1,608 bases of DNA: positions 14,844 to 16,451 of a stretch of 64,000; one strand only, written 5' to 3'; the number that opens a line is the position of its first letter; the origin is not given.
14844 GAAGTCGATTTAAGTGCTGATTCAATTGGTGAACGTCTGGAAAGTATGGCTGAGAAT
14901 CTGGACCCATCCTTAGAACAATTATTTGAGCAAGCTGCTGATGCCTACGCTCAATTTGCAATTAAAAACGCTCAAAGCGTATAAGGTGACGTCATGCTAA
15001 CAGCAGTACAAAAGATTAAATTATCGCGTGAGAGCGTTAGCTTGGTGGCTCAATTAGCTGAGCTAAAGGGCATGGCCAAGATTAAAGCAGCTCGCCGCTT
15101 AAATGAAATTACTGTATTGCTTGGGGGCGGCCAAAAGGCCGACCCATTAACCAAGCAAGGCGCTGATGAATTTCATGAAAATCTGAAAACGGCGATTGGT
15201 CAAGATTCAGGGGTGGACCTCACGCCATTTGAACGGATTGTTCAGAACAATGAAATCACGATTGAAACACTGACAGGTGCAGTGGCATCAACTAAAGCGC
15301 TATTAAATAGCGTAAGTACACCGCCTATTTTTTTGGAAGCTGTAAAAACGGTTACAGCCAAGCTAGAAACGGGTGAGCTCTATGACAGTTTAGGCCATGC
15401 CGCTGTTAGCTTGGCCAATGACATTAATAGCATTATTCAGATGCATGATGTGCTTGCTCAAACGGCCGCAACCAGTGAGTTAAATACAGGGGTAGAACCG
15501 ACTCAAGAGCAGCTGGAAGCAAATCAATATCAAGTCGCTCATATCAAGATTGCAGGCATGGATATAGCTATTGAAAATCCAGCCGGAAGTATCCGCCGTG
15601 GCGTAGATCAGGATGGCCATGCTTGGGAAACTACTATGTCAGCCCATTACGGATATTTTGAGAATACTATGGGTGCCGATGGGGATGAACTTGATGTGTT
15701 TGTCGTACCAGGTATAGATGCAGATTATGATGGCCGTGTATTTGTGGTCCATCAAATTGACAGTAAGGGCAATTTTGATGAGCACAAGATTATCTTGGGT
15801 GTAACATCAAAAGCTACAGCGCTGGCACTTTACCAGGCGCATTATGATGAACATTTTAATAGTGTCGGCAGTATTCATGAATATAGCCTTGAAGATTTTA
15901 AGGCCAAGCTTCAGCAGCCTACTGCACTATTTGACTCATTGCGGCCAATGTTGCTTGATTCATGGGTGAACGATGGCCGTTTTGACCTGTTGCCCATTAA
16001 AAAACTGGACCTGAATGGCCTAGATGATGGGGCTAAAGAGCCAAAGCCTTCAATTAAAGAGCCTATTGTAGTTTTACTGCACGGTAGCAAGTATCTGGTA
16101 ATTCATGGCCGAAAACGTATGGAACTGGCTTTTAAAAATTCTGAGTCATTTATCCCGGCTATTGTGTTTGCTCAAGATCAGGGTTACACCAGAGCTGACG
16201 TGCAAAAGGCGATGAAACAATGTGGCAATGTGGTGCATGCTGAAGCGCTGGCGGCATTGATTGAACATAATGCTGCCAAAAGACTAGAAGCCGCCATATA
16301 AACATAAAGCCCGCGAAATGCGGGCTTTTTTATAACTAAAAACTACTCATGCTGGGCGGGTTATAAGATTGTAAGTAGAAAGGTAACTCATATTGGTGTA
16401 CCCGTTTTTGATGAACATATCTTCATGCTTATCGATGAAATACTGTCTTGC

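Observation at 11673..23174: Late-expressed block of giant proteins next to the portal: a Dar-like / polyvalent-protein counter-defence cargo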

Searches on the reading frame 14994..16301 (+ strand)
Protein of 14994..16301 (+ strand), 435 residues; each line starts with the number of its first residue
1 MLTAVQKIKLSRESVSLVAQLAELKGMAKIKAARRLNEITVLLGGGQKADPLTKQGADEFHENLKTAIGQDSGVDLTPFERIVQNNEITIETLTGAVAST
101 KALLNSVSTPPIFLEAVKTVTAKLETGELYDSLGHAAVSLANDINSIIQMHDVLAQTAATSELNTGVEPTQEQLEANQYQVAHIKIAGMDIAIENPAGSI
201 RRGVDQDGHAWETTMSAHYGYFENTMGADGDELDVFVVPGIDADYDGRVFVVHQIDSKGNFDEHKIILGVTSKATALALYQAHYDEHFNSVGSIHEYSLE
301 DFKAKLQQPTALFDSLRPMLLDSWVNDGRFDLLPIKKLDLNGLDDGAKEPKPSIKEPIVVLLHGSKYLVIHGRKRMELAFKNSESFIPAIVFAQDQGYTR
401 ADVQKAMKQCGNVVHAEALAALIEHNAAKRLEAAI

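Call 3: search_protein_families(library=pfam, proteins=[window:14994-16301:+], max_evalue=0.01)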
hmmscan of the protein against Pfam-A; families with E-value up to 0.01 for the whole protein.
window:14994-16301:+ (435 aa): 2 families
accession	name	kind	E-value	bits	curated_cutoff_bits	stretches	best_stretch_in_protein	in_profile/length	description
PF18823.6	InPase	-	6.6e-46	156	26.8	1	172-306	2-134/135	Inorganic Pyrophosphatase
PF00719.24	Pyrophosphatase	-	0.0015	18.8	23.5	1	213-239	32-58/153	Inorganic pyrophosphatase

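Call 8: search_protein_families(library=phrogs, proteins=[window:14994-16301:+], max_evalue=0.001)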
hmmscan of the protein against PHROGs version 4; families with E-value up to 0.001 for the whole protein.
window:14994-16301:+ (435 aa): 12 families
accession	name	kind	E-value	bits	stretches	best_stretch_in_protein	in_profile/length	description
phrog_29900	-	unknown function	1.4e-90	305.5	2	150-425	746-1018/1028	-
phrog_5143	-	unknown function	2.6e-56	191.6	2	146-316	689-859/2204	-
phrog_30335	-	unknown function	3.9e-39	134.6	1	152-308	741-894/2900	-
phrog_37402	-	unknown function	9.4e-39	133.4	1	167-306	1097-1239/2639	-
phrog_10089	-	moron, auxiliary metabolic gene and host takeover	2.6e-38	131.6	1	123-309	873-1025/4647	DarB-like antirestriction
phrog_938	-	lysis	1.4e-35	122.8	1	149-306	1477-1636/2185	endolysin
phrog_4660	-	head and packaging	3.6e-33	115.9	1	157-309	609-756/765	minor head protein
phrog_20705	-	head and packaging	4.7e-31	108.8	1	163-307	12-155/690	virion structural protein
phrog_4272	-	unknown function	3e-26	93.1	1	167-308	120-257/764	-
phrog_33607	-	unknown function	3.2e-16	60.4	1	188-308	115-230/287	-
phrog_14770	-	unknown function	7.6e-05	20.5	1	202-277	207-297/3427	-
phrog_1855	-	moron, auxiliary metabolic gene and host takeover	8.9e-05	23.8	1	1-62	2-61/114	DdrA-like anti-restriction protein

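Call 38: find_homologous_proteins(query=window:14994-16298:+, max_evalue=0.001)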
Query window:14994-16298:+ (435 aa): 140 proteins with E <= 0.001 among 8000 candidates; the best 120 are listed.
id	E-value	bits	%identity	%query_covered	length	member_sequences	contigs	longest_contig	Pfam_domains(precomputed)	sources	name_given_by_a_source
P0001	4.1e-278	940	98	100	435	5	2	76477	PF18823.7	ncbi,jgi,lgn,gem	-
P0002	2.7e-182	624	66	99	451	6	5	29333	PF18823.7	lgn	-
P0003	2.7e-164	565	65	66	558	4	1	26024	PF18823.7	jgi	-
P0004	1.5e-158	546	56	100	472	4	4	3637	PF18823.7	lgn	-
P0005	3.6e-158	545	65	66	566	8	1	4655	PF18823.7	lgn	-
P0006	3.8e-158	545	65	66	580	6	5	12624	PF18823.7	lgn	-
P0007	7.2e-158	544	64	66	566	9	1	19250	PF18823.7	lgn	-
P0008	4.8e-157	541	64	66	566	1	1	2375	PF18823.7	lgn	-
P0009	6.6e-157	541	65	66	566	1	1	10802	PF18823.7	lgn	-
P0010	4.6e-156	538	65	66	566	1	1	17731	PF18823.7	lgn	-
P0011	9.0e-156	537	65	66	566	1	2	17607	PF18823.7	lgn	-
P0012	2.8e-155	535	64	66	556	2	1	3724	PF18823.7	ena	-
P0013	1.5e-154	533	64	66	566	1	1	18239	PF18823.7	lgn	-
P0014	3.9e-154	532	64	66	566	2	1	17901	PF18823.7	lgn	-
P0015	5.6e-152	525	59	100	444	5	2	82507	PF18823.7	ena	-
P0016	2.3e-149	516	55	100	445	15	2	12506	PF18823.7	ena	-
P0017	2.0e-148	513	47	94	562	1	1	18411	PF18823.7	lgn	-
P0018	1.2e-142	494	63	66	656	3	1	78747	PF18823.7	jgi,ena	jgi:hypothetical protein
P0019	1.3e-142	494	59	67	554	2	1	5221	PF18823.7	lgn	-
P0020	8.0e-142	491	59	67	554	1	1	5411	PF18823.7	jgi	-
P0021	1.2e-141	491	57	66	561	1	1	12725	PF18823.7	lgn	-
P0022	1.2e-141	491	61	66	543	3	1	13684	PF18823.7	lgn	-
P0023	4.0e-141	489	59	67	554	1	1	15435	PF18823.7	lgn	-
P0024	4.4e-141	489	59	67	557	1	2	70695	PF18823.7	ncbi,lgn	-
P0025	4.8e-141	489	55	99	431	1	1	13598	PF18823.7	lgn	-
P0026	6.2e-141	488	55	99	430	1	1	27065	PF18823.7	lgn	-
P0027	1.0e-140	487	55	99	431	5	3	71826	PF18823.7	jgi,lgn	-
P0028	1.3e-140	487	59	67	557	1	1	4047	PF18823.7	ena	-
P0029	1.5e-140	487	59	67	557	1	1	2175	PF18823.7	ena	-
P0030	2.3e-140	486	58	67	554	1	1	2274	PF18823.7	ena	-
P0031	2.5e-140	486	58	67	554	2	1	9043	PF18823.7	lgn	-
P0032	2.7e-140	486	59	67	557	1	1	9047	PF18823.7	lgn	-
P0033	3.7e-140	486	58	67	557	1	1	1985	PF18823.7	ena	-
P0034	3.8e-140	486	60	65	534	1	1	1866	PF18823.7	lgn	-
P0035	5.9e-140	485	59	67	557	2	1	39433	PF18823.7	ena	-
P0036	7.6e-140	485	58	69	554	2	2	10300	PF18823.7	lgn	-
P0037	9.3e-140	484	59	67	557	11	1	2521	PF18823.7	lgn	-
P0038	9.8e-140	484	53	100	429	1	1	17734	PF18823.7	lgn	-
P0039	1.1e-139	484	59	67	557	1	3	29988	PF18823.7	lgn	-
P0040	1.8e-139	483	58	67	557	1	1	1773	PF18823.7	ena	-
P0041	3.0e-139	483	59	67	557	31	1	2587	PF18823.7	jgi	-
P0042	4.2e-139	482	58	67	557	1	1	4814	PF18823.7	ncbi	-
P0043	4.6e-139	482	58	67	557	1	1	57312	PF18823.7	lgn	-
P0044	5.6e-139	482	56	99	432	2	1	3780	PF18823.7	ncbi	-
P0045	6.5e-139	482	58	67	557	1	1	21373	PF18823.7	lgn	-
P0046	6.8e-139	481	59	67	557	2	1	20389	PF18823.7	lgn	-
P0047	1.7e-138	480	58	67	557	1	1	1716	PF18823.7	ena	-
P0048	2.2e-138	480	53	99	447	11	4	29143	PF18823.7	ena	-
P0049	4.2e-138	479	57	67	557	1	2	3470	PF18823.7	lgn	-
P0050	8.2e-138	478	57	67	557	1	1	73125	PF18823.7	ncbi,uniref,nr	ncbi:hypothetical protein N5C97_08600 [Acinetobacter johnsonii]|uniref:Inorganic pyrophosphatase dom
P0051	1.2e-137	477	54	99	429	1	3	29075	PF18823.7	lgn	-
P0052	1.8e-137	477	57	67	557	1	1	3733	PF18823.7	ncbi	-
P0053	2.8e-137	476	54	99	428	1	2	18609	PF18823.7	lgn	-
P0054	3.7e-137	476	59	67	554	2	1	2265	PF18823.7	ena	-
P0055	4.6e-137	475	62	66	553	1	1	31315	PF18823.7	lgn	-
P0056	1.1e-136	474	57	67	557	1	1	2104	PF18823.7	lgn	-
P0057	2.5e-136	473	58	66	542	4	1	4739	PF18823.7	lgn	-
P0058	7.1e-135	468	52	100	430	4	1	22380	PF18823.7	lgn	-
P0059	2.8e-131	456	46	82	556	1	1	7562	PF18823.7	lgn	-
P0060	1.2e-130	454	55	66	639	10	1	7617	PF18823.7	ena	-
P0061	2.9e-130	453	54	62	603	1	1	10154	PF18823.7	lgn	-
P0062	6.0e-130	452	53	64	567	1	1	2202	PF00719.25,PF18823.7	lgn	-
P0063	3.0e-129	450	58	67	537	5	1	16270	PF18823.7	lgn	-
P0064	8.3e-129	448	57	66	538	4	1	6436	PF18823.7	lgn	-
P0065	1.1e-121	425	63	66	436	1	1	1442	PF18823.7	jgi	jgi:hypothetical protein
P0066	6.9e-110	386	72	37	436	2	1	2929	PF18823.7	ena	-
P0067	2.4e-79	285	63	32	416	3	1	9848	PF18823.7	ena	-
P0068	2.6e-79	285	57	52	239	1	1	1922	PF00719.25,PF18823.7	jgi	jgi:hypothetical protein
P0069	1.1e-68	250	43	74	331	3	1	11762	PF00719.25,PF18823.7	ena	-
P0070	3.0e-49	186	39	68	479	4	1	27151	PF18823.7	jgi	-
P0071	6.2e-38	149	45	38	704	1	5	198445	PF18763.8,PF18823.7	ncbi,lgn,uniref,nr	ncbi:hypothetical protein [Acinetobacter baumannii]|uniref:hypothetical protein n=1 Tax=Acinetobacte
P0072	6.2e-38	149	45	38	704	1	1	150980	PF18763.8,PF18823.7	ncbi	ncbi:hypothetical protein [Acinetobacter baumannii]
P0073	6.5e-38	149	45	38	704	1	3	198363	PF18763.8,PF18823.7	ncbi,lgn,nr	ncbi:TPA: hypothetical protein JI110_03700 [Acinetobacter baumannii]|nr:hypothetical protein [Acinet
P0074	6.5e-38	149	45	38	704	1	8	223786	PF18763.8,PF18823.7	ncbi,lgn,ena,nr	ncbi:hypothetical protein NLT33_000533 [Acinetobacter baumannii]|nr:hypothetical protein [Acinetobac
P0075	6.5e-38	149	45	38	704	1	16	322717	PF18763.8,PF18823.7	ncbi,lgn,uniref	ncbi:hypothetical protein ACSOTD_07315 [Acinetobacter baumannii]|uniref:hypothetical protein n=1 Tax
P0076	6.5e-38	149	45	38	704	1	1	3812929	PF18763.8,PF18823.7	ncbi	-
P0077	6.9e-38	149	45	38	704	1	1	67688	PF18763.8,PF18823.7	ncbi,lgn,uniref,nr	ncbi:hypothetical protein ACIN5021_1039 [Acinetobacter sp. OIFC021]|uniref:hypothetical protein n=1 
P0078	7.1e-38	149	45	38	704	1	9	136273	PF18763.8,PF18823.7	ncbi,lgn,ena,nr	ncbi:hypothetical protein B9Y01_06355 [Acinetobacter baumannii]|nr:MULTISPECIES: hypothetical protei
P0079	7.2e-38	149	45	38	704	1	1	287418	PF18763.8,PF18823.7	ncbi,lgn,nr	ncbi:hypothetical protein RFO17_001562 [Acinetobacter baumannii]|nr:hypothetical protein [Acinetobac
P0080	7.2e-38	149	45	38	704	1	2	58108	PF18763.8,PF18823.7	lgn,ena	-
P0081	8.2e-38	149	47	40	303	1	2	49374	PF18823.7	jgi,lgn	jgi:hypothetical protein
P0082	8.7e-38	149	45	38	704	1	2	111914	PF18763.8,PF18823.7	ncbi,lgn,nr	ncbi:hypothetical protein LOL12_000563 [Acinetobacter baumannii]|nr:hypothetical protein [Acinetobac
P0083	2.2e-37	147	45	38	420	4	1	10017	PF18823.7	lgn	-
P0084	2.4e-37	147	45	38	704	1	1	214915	PF18763.8,PF18823.7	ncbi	ncbi:hypothetical protein ABTD75_00490 [Acinetobacter baumannii]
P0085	1.9e-35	141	45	38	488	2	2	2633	PF18798.7,PF18823.7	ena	-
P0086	3.6e-35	140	46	40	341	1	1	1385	PF18823.7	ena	-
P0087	9.6e-35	139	39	48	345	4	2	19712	PF18788.7,PF18823.7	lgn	-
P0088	7.1e-33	132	41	41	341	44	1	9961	PF18788.7,PF18823.7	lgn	-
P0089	1.4e-32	131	45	38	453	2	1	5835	PF18823.7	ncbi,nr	ncbi:MAG TPA: hypothetical protein DCE18_04835, partial [Syntrophobacteraceae bacterium]|nr:hypothet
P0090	4.8e-31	126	46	36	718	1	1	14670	PF18823.7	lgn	-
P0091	8.3e-31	126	39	46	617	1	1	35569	PF18763.8,PF18823.7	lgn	-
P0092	1.7e-29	121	45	32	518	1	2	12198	PF18823.7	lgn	-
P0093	2.3e-29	121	42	37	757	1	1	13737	PF18763.8,PF18823.7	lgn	-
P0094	2.8e-28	117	44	35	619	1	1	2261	PF18763.8,PF18823.7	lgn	-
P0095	4.5e-28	117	39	41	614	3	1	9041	PF18763.8,PF18823.7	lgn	-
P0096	4.6e-28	117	44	33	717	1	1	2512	PF18763.8,PF18823.7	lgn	-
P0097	5.0e-28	116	39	41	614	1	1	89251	PF18763.8,PF18823.7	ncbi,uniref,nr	ncbi:hypothetical protein [Vibrio metschnikovii]|uniref:hypothetical protein n=1 Tax=Vibrio metschni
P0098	8.1e-28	116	42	38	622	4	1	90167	PF18763.8,PF18823.7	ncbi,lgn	-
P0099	1.4e-27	115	44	36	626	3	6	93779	PF18763.8,PF18823.7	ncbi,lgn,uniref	ncbi:hypothetical protein [Vibrio parahaemolyticus]|uniref:hypothetical protein n=1 Tax=Vibrio parah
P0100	1.5e-27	115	39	38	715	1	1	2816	PF18763.8,PF18823.7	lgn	-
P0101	3.6e-27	114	42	34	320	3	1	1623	PF18823.7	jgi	jgi:hypothetical protein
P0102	6.4e-27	113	39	40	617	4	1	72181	PF18763.8,PF18823.7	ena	-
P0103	6.9e-27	113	40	40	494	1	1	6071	PF18823.7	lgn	-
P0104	8.3e-27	112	42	36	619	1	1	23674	PF18763.8,PF18823.7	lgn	-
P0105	8.4e-27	112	39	41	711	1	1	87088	PF18763.8,PF18823.7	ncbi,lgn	ncbi:hypothetical protein ACT3R7_11990 [Halomonas sp. AOP43-A1-21]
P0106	9.2e-27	112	42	36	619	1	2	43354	PF18763.8,PF18823.7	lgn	-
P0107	9.7e-27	112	41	36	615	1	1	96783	PF18763.8,PF18823.7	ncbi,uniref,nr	ncbi:hypothetical protein [Vibrio harveyi]|uniref:hypothetical protein n=1 Tax=Vibrio harveyi TaxID=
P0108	9.9e-27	112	39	45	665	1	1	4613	PF00574.29,PF25145.2,PF18823.7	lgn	-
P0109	1.1e-26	112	41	36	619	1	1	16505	PF18763.8,PF18823.7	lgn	-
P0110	1.8e-26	111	41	38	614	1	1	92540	PF18763.8,PF18823.7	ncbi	ncbi:hypothetical protein ACSTK8_24390 [Vibrio parahaemolyticus]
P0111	1.9e-26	111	41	38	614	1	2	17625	PF18763.8,PF18823.7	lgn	-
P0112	1.9e-26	111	41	38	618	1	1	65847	PF18763.8,PF18823.7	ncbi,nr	ncbi:TPA: hypothetical protein NKB14_004412 [Vibrio parahaemolyticus]|nr:hypothetical protein [Vibri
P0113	2.2e-26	111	39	40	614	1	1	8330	PF18763.8,PF18823.7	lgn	-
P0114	2.5e-26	111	41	38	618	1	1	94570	PF18763.8,PF18823.7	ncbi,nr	ncbi:TPA: hypothetical protein N2716_003727 [Vibrio parahaemolyticus]|nr:hypothetical protein [Vibri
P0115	2.5e-26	111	40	38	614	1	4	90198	PF18763.8,PF18823.7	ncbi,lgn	-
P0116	2.9e-26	111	37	40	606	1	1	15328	PF00574.29,PF18823.7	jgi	jgi:ATP-dependent protease ClpP protease subunit/FtsZ-binding cell division protein ZapB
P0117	3.4e-26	110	40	36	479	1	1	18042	PF18823.7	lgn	-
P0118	3.8e-25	107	45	35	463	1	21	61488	PF18823.7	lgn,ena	-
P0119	6.1e-25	106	40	39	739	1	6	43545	PF04233.20,PF18823.7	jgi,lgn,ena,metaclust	jgi:hypothetical protein|metaclust:\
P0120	1.5e-24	105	44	35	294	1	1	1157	PF18823.7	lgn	-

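Call 39: search_protein_families(library=pfam, proteins=[P0071, P0097, P0003, P0018, P0087, P0085, P0002, P0015], max_evalue=0.01)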
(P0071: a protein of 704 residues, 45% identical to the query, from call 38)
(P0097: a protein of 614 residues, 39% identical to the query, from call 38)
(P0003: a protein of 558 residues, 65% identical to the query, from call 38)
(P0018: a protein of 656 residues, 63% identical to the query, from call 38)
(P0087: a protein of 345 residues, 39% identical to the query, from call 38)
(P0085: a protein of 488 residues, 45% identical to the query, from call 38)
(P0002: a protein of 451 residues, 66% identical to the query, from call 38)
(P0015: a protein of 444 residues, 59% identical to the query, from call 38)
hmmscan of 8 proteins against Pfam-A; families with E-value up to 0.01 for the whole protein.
P0071 (704 aa): 3 families
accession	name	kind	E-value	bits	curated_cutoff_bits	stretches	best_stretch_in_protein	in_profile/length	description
PF18823.6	InPase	-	8.1e-47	158.9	26.8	1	526-660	1-134/135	Inorganic Pyrophosphatase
PF18763.7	ddrB-ParB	-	3.1e-35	121.4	27.6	1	48-179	2-120/121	ddrB-like ParB superfamily domain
PF00719.24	Pyrophosphatase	-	0.0027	18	23.5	1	568-594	32-58/153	Inorganic pyrophosphatase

P0097 (614 aa): 2 families
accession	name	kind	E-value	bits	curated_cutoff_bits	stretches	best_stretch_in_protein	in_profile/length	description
PF18823.6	InPase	-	3.7e-53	179.4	26.8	1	471-602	2-134/135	Inorganic Pyrophosphatase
PF18763.7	ddrB-ParB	-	6.4e-41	139.7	27.6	1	39-170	2-120/121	ddrB-like ParB superfamily domain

P0003 (558 aa): 2 families
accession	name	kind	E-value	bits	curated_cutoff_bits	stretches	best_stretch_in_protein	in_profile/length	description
PF18823.6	InPase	-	7.4e-43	146.1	26.8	1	293-426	2-133/135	Inorganic Pyrophosphatase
PF00719.24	Pyrophosphatase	-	0.00087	19.6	23.5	1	334-360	32-58/153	Inorganic pyrophosphatase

P0018 (656 aa): 3 families
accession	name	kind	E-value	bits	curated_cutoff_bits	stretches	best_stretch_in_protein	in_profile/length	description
PF18823.6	InPase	-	1e-41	142.4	26.8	1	391-523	2-132/135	Inorganic Pyrophosphatase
PF00719.24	Pyrophosphatase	-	0.00053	20.3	23.5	1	431-461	31-61/153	Inorganic pyrophosphatase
PF10152.14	CCDC53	-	0.0067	17.3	24.6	0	322-394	4-76/147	Subunit CCDC53 of WASH complex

P0087 (345 aa): 3 families
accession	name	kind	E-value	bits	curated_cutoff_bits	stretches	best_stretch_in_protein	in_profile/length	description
PF18823.6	InPase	-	2.3e-45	154.2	26.8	1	210-336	6-131/135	Inorganic Pyrophosphatase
PF18788.6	DarA_N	-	1.1e-16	61.2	27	1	11-109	1-121/122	Defence against restriction A N-terminal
PF05308.16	Mito_fiss_reg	-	0.0012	19.5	26.3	1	104-194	78-161/244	Mitochondrial fission regulator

P0085 (488 aa): 3 families
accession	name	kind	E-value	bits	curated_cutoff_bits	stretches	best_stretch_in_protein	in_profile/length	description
PF18823.6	InPase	-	3.3e-46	157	26.8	1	319-452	2-134/135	Inorganic Pyrophosphatase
PF18798.6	LPD3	-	1.4e-08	35.4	27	1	76-178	9-114/114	Large polyvalent protein-associated domain 3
PF00719.24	Pyrophosphatase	-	0.00044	20.5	23.5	1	362-386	34-58/153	Inorganic pyrophosphatase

P0002 (451 aa): 2 families
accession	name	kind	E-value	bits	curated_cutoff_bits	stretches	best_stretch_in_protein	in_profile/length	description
PF18823.6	InPase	-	4.6e-47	159.7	26.8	1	182-316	2-134/135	Inorganic Pyrophosphatase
PF00719.24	Pyrophosphatase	-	0.0009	19.5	23.5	1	223-251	32-60/153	Inorganic pyrophosphatase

P0015 (444 aa): 2 families
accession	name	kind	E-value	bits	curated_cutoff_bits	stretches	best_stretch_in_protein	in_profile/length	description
PF18823.6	InPase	-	5.5e-44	149.7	26.8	1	180-313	2-133/135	Inorganic Pyrophosphatase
PF00719.24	Pyrophosphatase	-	0.0044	17.3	23.5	0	221-250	32-61/153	Inorganic pyrophosphatase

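Call 40: list_cluster_members(proteins=[P0001])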
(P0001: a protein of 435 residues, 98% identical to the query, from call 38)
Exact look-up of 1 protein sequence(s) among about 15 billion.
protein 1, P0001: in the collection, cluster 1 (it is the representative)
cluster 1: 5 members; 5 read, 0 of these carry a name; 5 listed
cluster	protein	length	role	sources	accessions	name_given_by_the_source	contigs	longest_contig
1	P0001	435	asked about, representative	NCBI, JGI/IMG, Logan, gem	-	-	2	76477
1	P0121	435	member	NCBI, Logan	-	-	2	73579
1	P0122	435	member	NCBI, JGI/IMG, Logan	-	-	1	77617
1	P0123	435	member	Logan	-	-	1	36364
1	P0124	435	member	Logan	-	-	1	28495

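Call 51: find_encoding_contigs(protein=window:14994-16301:+, flank=3000, max_places=5)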
Protein window:14994-16301:+ (435 aa): 3 contigs read that carry it; 1 place shown.
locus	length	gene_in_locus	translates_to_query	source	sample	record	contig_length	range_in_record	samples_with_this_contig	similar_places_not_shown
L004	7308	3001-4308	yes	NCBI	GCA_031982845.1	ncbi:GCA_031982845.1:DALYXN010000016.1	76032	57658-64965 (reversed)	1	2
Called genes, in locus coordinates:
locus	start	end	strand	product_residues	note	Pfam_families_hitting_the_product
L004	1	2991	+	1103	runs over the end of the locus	PF18788:DarA_N, PF18798:LPD3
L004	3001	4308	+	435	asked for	PF18823:InPase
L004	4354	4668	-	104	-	-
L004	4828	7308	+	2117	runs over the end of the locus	PF02384:N6_Mtase, PF07669:Eco57I (faint), PF00176:SNF2-rel_dom, PF04851:ResIII (faint), PF00271:Helicase_C (faint)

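Call 55: find_related_loci(query=window:14994-16298:+, collection=genome_contigs, flank=10000)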
Query window:14994-16298:+ (435 aa) in genome_contigs; peptide patterns used: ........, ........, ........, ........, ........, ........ (x = any residue, [..] = any of these).
97 stretches matched a pattern, but none encodes a relative of the query by tblastn (E <= 1e-3).

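Call 57: find_related_loci(query=A3, collection=genome_contigs, flank=10000)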
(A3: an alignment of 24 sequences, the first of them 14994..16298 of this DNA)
Query A3 (435 aa) in genome_contigs; peptide patterns used: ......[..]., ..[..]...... (x = any residue, [..] = any of these).
600 stretches matched a pattern (row limit reached: there are more); 10 encode a relative of the query (tblastn E <= 1e-3); 10 distinct loci.
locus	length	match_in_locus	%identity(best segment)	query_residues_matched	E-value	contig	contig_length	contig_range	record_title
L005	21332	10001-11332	53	2-433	3e-152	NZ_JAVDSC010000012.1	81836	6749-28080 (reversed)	Acinetobacter lwoffii strain BE44 Ga0454490_12, whole genome shotgun sequence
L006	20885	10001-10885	56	141-435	7e-112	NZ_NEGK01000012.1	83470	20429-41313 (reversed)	Acinetobacter sp. ANC 3813 Contig12, whole genome shotgun sequence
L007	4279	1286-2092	42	152-431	2e-56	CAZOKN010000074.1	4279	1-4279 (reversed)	MAG TPA_asm: uncultured Rickettsiaceae bacterium isolate SRP286056_co1_34 genome assembly, contig: NODE_31611_length_427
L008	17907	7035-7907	37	131-431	3e-56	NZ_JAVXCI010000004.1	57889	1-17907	MAG: Acinetobacter sp. isolate CGS5Y2-bin70 NODE_404_length_57889_cov_11.879656, whole genome shotgun sequence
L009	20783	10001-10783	40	152-423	3e-55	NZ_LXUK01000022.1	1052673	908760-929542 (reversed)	Acinetobacter sp. Ac_5812 contig_3, whole genome shotgun sequence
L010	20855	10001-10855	38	135-431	8e-55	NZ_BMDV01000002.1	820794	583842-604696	Acinetobacter modestus strain CCM 8639 sequence02, whole genome shotgun sequence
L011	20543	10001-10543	41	135-316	9e-41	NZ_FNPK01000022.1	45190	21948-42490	Acinetobacter kyonggiensis strain ANC 5109, whole genome shotgun sequence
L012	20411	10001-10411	41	163-303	1e-26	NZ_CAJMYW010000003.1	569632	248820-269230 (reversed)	Paraburkholderia sp. J10-1 3, whole genome shotgun sequence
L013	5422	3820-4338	33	129-303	1e-24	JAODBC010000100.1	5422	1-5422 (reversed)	MAG: Subtercola sp. isolate RYN_58 scaffold_1214819, whole genome shotgun sequence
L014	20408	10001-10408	36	164-303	8e-21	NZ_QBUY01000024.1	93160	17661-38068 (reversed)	Paraburkholderia sp. C35 NODE_24_length_93160_cov_15.889, whole genome shotgun sequence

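Call 82: search_protein_families(library=ncbifam, proteins=[window:14994-16298:+], max_evalue=0.01)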
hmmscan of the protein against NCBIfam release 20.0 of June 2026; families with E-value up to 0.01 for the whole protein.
window:14994-16298:+ (435 aa): 0 families

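Call 98: search_protein_families(library=padloc, proteins=[window:14994-16298:+], max_evalue=0.001)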
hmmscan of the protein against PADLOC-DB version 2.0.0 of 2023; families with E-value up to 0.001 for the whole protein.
window:14994-16298:+ (435 aa): 0 families
